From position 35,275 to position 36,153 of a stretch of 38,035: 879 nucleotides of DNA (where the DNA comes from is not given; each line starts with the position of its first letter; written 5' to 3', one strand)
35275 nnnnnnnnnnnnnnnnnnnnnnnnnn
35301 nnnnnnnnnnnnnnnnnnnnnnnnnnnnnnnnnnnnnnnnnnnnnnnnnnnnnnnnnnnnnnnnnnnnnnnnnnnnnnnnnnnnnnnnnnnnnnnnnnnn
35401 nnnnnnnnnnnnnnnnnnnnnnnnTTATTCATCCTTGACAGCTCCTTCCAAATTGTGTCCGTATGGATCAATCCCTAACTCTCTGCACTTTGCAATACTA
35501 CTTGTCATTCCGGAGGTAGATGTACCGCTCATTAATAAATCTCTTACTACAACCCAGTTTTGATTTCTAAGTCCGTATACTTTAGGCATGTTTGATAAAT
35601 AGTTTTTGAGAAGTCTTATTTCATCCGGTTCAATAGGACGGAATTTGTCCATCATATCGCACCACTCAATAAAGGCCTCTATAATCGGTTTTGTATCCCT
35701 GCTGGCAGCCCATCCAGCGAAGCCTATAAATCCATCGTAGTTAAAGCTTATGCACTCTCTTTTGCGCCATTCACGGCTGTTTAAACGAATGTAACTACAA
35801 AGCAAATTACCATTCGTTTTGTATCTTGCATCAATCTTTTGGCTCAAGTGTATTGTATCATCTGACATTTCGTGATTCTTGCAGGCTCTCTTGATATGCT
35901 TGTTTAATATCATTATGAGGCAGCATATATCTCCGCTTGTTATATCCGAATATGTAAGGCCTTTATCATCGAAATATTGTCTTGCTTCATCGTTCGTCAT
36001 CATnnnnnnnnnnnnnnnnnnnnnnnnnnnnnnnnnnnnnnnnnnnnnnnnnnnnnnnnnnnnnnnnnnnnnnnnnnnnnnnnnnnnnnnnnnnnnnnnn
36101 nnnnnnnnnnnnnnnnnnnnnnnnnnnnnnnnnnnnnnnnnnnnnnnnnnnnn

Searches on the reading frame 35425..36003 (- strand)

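Call 5: search_protein_families(library=pfam, proteins=[window:35425-36003:-], max_evalue=1)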
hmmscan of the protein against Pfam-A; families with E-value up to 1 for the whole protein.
window:35425-36003:- (192 aa): 1 family
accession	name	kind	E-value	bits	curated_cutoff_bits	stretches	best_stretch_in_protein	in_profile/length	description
PF06093.19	Spt4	-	0.032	14.8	25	1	61-101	16-56/77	Spt4/RpoE2 zinc finger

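Call 6: search_protein_families(library=phrogs, proteins=[window:35425-36003:-], max_evalue=1)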
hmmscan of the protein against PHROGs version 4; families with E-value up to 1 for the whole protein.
window:35425-36003:- (192 aa): 2 families
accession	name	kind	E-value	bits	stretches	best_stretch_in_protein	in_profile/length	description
phrog_24658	-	unknown function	1.7e-27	97.1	1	2-119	4-121/126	-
phrog_15161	-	unknown function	0.14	13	1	147-182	23-52/63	-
